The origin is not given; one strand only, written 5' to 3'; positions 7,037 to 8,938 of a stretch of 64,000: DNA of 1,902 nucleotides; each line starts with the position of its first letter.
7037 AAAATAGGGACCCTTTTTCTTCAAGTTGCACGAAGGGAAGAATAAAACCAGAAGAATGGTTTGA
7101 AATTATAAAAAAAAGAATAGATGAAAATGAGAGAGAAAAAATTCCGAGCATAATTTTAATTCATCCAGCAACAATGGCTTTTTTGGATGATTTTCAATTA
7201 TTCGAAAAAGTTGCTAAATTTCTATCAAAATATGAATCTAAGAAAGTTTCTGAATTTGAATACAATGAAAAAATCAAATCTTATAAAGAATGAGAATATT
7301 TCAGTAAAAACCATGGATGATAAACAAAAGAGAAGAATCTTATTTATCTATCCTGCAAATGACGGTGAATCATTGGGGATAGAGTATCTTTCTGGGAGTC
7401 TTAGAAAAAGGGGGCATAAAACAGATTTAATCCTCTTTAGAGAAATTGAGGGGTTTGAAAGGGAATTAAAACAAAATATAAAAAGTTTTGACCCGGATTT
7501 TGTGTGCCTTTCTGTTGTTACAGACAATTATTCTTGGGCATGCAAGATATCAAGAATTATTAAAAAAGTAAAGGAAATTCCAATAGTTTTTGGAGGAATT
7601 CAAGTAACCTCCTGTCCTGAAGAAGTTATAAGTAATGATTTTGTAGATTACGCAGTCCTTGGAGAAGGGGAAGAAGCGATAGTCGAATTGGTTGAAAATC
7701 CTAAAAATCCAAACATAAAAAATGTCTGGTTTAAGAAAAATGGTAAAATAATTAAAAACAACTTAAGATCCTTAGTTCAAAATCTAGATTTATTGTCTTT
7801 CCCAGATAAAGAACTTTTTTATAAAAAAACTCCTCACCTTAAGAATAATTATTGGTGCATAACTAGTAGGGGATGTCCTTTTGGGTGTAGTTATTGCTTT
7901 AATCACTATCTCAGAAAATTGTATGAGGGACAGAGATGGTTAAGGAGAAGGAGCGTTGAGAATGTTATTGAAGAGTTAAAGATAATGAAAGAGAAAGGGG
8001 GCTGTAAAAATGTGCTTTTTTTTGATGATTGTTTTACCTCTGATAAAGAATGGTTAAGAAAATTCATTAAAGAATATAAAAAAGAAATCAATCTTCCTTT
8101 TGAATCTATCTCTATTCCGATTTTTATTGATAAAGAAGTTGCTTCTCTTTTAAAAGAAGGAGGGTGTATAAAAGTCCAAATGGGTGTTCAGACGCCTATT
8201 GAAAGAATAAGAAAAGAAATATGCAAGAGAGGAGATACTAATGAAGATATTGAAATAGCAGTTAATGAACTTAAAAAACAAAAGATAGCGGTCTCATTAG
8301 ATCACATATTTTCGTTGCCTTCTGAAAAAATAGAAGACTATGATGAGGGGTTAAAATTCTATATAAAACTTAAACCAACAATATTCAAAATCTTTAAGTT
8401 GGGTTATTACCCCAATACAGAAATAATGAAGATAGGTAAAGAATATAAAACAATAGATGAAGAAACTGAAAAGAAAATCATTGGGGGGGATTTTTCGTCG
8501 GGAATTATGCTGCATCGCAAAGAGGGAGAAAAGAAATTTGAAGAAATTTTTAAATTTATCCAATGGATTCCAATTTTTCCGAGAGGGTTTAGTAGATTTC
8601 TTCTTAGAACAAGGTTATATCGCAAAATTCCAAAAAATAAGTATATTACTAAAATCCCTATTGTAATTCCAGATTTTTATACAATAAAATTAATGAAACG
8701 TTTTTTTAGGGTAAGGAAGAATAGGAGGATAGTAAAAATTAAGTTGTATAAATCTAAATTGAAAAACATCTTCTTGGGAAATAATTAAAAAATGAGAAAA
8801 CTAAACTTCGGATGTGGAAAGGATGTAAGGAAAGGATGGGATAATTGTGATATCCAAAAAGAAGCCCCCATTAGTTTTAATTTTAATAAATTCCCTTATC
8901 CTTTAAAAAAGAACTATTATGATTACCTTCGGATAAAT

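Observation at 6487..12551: Tandem segmental duplication of a five-gene glycan module, followed by reciprocal gene decay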

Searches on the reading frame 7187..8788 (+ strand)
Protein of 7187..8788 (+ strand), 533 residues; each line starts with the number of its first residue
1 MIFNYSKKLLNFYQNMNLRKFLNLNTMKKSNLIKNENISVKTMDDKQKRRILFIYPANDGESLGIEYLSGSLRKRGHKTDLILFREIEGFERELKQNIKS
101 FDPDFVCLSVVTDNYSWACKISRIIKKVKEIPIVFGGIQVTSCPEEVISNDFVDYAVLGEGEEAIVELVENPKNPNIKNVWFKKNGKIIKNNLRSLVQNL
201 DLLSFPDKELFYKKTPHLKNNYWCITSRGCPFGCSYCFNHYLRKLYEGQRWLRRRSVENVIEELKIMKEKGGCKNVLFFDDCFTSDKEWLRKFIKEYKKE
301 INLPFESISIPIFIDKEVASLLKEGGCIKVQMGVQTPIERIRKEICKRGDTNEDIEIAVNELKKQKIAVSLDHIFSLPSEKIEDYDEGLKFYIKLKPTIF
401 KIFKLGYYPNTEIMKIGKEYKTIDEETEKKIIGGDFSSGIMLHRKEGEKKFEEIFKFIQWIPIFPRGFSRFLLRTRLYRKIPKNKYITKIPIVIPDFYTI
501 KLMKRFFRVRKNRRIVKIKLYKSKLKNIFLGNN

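Call 10: search_protein_families(library=pfam, proteins=[window:7187-8788:+], max_evalue=0.01)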
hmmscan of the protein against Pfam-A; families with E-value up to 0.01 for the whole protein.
window:7187-8788:+ (533 aa): 3 families
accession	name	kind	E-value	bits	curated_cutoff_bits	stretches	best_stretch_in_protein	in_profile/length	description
PF04055.27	Radical_SAM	-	4.1e-23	82.8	29.5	1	225-390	2-164/166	Radical SAM superfamily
PF02310.24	B12-binding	-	5.5e-20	71.9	32.1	1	50-168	2-120/121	B12 binding domain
PF19864.5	Radical_SAM_N2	-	7.8e-05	22.6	29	1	129-173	84-126/151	Radical SAM proteins, N-terminal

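Call 11: search_protein_families(library=ncbifam, proteins=[window:7187-8788:+], max_evalue=0.01)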
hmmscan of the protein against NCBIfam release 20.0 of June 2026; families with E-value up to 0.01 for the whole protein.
window:7187-8788:+ (533 aa): 33 families (the best 25 are shown)
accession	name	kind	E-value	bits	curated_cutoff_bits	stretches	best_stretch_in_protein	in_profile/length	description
TIGR04072.2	rSAM_ladder_B12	equivalog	1.9e-37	129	360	1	63-428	19-383/443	lipid biosynthesis B12-binding/radical SAM protein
TIGR03471.1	HpnJ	equivalog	1.8e-31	109.6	577.6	1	102-430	68-400/472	hopanoid biosynthesis associated radical SAM protein HpnJ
TIGR02026.1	BchE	equivalog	3.3e-28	98.8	481.35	1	63-427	23-397/497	magnesium-protoporphyrin IX monomethyl ester anaerobic oxidative cyclase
TIGR04013.1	B12_SAM_MJ_1487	hypoth_equivalog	4e-27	95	251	1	91-395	32-333/382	TIGR04013 family B12-binding domain/radical SAM domain-containing protein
TIGR04479.1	bcpD_PhpK_rSAM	subfamily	9.2e-27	93.6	600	1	55-420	65-434/504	PhpK family radical SAM P-methyltransferase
NF038361.1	rSAM_Sden_1168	equivalog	3.3e-19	68.8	575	1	91-430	129-486/560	Sden_1168 family B12-binding radical SAM P-methyltransferase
NF050148.1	rSAM_ApyD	equivalog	5.6e-19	68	750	1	95-391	67-362/645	RiPP biosynthesis radical SAM protein ApyD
TIGR04190.1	B12_SAM_Ta0216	equivalog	6.2e-19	68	500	1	118-367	96-365/554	TIGR04190 family B12-binding domain/radical SAM domain protein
TIGR04014.1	B12_SAM_MJ_0865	equivalog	1.7e-18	66.7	360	1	88-393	24-334/434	methyl-coenzyme M reductase glutamine C-methyltransferase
TIGR04295.1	B12_rSAM_oligo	hypoth_equivalog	2.9e-18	65.8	400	1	67-350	30-317/422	TIGR04295 family B12-binding domain-containing radical SAM protein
TIGR03975.1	rSAM_ocin_1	subfamily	4.6e-17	61.7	281.85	1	10-390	39-425/606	RiPP maturation radical SAM C-methyltransferase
TIGR04367.1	HpnR_B12_rSAM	equivalog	1.8e-14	53.2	650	1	61-415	21-371/490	hopanoid C-3 methylase HpnR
TIGR04385.1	B12_rSAM_cofa1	equivalog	5.8e-13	48.9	450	1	63-391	21-360/438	B12 lower ligand biosynthesis radical SAM protein BzaD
NF033712.0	B12_rSAM_KedN5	subfamily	1.1e-12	47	700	1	99-296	59-267/624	KedN5 family methylcobalamin-dependent radical SAM C-methyltransferase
TIGR04428.1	B12_rSAM_trp_MT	equivalog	2e-11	43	500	1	225-400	220-403/558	tryptophan 2-C-methyltransferase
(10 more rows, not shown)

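Call 18: find_homologous_proteins(query=window:7187-8788:+, max_evalue=1e-20)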
Query window:7187-8788:+ (533 aa): 668 proteins with E <= 1e-20 among 8000 candidates; the best 120 are listed.
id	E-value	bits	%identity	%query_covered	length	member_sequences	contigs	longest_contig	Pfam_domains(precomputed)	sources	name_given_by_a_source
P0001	0.0e+0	1167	100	97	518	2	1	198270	PF04055.28,PF02310.25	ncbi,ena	-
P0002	4.0e-234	796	71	90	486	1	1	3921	PF04055.28,PF02310.25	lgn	-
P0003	3.5e-223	760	68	91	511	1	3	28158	PF04055.28,PF19864.6,PF02310.25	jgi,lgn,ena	-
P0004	4.9e-222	756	68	92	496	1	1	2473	PF04055.28,PF02310.25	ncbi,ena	-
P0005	4.6e-208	710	70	81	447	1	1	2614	PF04055.28,PF02310.25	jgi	-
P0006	4.9e-176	604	57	91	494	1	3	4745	PF04055.28,PF02310.25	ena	-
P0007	2.9e-175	602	56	90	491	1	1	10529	PF04055.28,PF19864.6,PF02310.25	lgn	-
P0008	7.1e-174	597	60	85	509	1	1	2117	PF04055.28,PF02310.25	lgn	-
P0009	4.2e-173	595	74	66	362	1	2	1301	PF04055.28,PF02310.25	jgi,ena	-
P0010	1.7e-171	589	56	89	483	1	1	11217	PF04055.28,PF02310.25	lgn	-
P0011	4.9e-171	588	56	90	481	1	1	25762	PF04055.28,PF02310.25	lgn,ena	-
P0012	1.5e-167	576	56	87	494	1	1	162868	PF04055.28,PF02310.25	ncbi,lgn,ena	-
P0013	5.1e-166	571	55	88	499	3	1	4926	PF04055.28,PF02310.25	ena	-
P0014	5.2e-166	571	57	86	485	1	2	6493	PF04055.28,PF02310.25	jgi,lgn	-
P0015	1.5e-165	570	55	88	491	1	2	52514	PF04055.28,PF02310.25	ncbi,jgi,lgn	ncbi:MAG: radical SAM protein [Candidatus Pacearchaeota archaeon]|jgi:radical SAM superfamily enzyme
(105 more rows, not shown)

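Call 19: find_encoding_contigs(protein=P0001, flank=10000, max_places=10)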
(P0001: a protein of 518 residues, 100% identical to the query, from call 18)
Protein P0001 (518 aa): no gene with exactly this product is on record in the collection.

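Call 20: find_encoding_contigs(protein=P0003, flank=10000, max_places=6)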
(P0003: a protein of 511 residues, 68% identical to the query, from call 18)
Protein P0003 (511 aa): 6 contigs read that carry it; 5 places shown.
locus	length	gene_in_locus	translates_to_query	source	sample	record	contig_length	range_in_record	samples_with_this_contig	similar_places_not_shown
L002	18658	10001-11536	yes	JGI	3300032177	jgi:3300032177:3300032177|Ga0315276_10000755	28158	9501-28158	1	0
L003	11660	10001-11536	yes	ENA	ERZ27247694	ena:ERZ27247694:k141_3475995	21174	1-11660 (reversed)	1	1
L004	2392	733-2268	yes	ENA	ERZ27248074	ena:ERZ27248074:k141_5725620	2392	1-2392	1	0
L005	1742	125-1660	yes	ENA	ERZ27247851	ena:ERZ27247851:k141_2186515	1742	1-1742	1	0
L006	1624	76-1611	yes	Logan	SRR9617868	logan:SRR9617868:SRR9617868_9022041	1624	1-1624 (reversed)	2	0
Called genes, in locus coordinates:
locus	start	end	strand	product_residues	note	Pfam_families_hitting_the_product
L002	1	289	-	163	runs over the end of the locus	-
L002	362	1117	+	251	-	PF01978:TrmB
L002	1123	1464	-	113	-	-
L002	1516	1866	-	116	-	-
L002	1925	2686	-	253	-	PF01978:TrmB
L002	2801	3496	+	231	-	PF00857:Isochorismatase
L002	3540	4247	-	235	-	PF01351:RNase_HII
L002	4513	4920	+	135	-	PF00293:NUDIX, PF14815:NUDIX_4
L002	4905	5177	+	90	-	-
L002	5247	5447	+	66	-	PF13248:Zn_ribbon_3 (weak), PF13240:Zn_Ribbon_1 (weak)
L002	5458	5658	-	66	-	-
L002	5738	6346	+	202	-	-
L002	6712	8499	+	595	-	PF00200:Disintegrin (weak), PF13229:Beta_helix, PF05048:NosD, PF13229:Beta_helix, PF05048:NosD, PF13229:Beta_helix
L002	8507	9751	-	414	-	-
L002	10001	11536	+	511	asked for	PF02310:B12-binding, PF19864:Radical_SAM_N2 (faint), PF04055:Radical_SAM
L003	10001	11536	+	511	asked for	PF02310:B12-binding, PF19864:Radical_SAM_N2 (faint), PF04055:Radical_SAM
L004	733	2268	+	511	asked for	PF02310:B12-binding, PF19864:Radical_SAM_N2 (faint), PF04055:Radical_SAM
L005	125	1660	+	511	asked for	PF02310:B12-binding, PF19864:Radical_SAM_N2 (faint), PF04055:Radical_SAM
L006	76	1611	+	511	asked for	PF02310:B12-binding, PF19864:Radical_SAM_N2 (faint), PF04055:Radical_SAM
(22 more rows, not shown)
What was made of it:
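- On IS- or integrase-mediated composite element: An rve integrase sits next to a 68% rSAM homologue, but in an unrelated contig (call 20).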

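Call 27: find_related_loci(query=A1, collection=genome_contigs, flank=10000)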
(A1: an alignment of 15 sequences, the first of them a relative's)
Query A1 (528 aa) in genome_contigs; peptide patterns used: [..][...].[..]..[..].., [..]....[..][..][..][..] (x = any residue, [..] = any of these).
74 stretches matched a pattern; 39 encode a relative of the query (tblastn E <= 1e-3); 39 distinct loci.
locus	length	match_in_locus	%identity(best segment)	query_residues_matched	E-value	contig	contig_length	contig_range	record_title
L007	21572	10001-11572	52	13-522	4e-169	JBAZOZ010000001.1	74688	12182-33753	MAG: Candidatus Pacearchaeota archaeon isolate SO_2017_SWC_18 scaffold_284_c2_LP-4_2017, whole genome shotgun sequence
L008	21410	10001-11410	55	44-508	9e-169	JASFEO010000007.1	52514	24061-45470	MAG: Candidatus Pacearchaeota archaeon isolate D0606M12metaG_Bin_371 D0606M12metaG_FD_scaffold_54_c1, whole genome shotg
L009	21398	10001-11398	56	41-504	2e-161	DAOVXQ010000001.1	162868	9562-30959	MAG TPA_asm: archaeon isolate CSMAG_1761 CSMAG_1761_k141_4506521_length_162868_cov_13.0987, whole genome shotgun sequenc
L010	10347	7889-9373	53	15-499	1e-157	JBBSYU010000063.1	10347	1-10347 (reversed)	MAG: Nanoarchaeota archaeon isolate H43-bin046_1 H43_bin046_1_000000000063, whole genome shotgun sequence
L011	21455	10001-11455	51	18-506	3e-157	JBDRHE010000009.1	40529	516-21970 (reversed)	MAG: Candidatus Omnitrophota bacterium isolate MEGAHIT-group-1.488 k141_6246999, whole genome shotgun sequence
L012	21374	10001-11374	52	42-499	2e-154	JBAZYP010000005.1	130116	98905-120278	MAG: Candidatus Pacearchaeota archaeon isolate SO_2017_GW1_83 NODE_987_length_130116_cov_1.476602_OW334_2017, whole geno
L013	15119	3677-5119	49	39-517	8e-151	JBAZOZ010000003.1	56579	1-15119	MAG: Candidatus Pacearchaeota archaeon isolate SO_2017_SWC_18 scaffold_537_c1_LP-4_2017, whole genome shotgun sequence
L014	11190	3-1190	55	117-510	2e-144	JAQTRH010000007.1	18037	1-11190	MAG: Candidatus Nanoarchaeia archaeon isolate STB_159 NODE_7153_length_18037_cov_2.748074_Sandtown_B, whole genome shotg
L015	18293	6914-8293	54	42-499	3e-160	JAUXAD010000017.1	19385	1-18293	MAG: archaeon isolate CSMAG_2753 CSMAG_2753_k141_203634_length_19385_cov_16.9817, whole genome shotgun sequence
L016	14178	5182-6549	48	41-497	8e-136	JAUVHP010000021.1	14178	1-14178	MAG: archaeon isolate CSMAG_405 CSMAG_405_k141_652528_length_14178_cov_7.4501, whole genome shotgun sequence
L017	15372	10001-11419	54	45-510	1e-162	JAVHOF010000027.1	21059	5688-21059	MAG: Candidatus Pacearchaeota archaeon isolate WB01no4_31_21 NODE_1286_length_21059_cov_14.192630, whole genome shotgun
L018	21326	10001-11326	42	55-474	6e-96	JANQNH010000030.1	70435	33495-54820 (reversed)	MAG: Candidatus Nanoarchaeia archaeon isolate PL23a_bin.24 k99_4648058, whole genome shotgun sequence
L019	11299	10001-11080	23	45-394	3e-22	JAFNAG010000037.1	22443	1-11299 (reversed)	MAG: Acidobacteria bacterium isolate CTSoil_012 scaffold_540, whole genome shotgun sequence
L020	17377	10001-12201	25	96-438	1e-20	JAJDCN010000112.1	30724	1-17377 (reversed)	MAG: Planctomycetota bacterium isolate OFTM94 OFTM94_111, whole genome shotgun sequence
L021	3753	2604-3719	22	20-420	4e-16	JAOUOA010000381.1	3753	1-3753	MAG: Spirochaetia bacterium isolate 8_1_Oct_SF_Bin1 8_1_Oct_SF_Bin1_scaffold_32737_c1, whole genome shotgun sequence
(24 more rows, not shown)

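Call 29: find_encoding_contigs(protein=P0002, flank=10000, max_places=6)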
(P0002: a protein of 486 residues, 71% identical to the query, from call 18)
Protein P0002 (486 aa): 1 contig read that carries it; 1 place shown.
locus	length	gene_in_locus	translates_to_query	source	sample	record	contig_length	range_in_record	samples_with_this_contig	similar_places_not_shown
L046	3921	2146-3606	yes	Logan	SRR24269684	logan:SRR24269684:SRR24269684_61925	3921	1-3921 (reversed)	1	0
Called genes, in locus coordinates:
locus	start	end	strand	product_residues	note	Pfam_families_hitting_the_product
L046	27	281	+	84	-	-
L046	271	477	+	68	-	-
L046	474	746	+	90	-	-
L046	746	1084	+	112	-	-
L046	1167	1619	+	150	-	-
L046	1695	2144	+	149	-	-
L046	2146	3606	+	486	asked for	PF02310:B12-binding, PF04055:Radical_SAM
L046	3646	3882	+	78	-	-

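Call 30: find_encoding_contigs(protein=P0005, flank=10000, max_places=6)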
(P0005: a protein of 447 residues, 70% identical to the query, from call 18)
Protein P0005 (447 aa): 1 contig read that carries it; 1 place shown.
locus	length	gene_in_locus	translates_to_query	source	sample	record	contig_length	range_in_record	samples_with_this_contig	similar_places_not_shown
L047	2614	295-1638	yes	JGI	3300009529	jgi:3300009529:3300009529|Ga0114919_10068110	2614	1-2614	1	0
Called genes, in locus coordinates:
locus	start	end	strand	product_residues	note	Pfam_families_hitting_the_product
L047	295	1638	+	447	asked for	PF02310:B12-binding, PF04055:Radical_SAM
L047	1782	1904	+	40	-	-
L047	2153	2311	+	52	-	-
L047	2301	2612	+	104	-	?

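Call 50: search_solved_structures(query=window:7301-8788:+, max_evalue=0.001)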
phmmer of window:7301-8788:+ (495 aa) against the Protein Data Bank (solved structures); distinct sequences matched with E-value up to 0.001: 4.
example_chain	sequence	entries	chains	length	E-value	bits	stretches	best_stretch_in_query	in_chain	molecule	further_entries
9n1b_A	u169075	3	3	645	3.3e-08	35.5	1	62-352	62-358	Radical SAM protein | Radical SAM enzyme CysS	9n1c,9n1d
9ccb_A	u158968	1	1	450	4.1e-06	28.6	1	51-388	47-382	Radical SAM core domain-containing protein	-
6wte_A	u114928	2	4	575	9.4e-06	27.4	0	187-367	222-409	B12-binding domain-containing protein | Tryptophan-C2-methyltransferase containing B12-binding domain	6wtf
6fd2_B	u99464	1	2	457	3.4e-05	25.6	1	187-386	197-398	Putative apramycin biosynthetic oxidoreductase 4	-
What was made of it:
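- Closest known: Cobalamin-dependent. Same: Weak sequence matches to the CysS, TsrM and AprD4 structures, E 3e-8 to 3e-5 (call 50).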
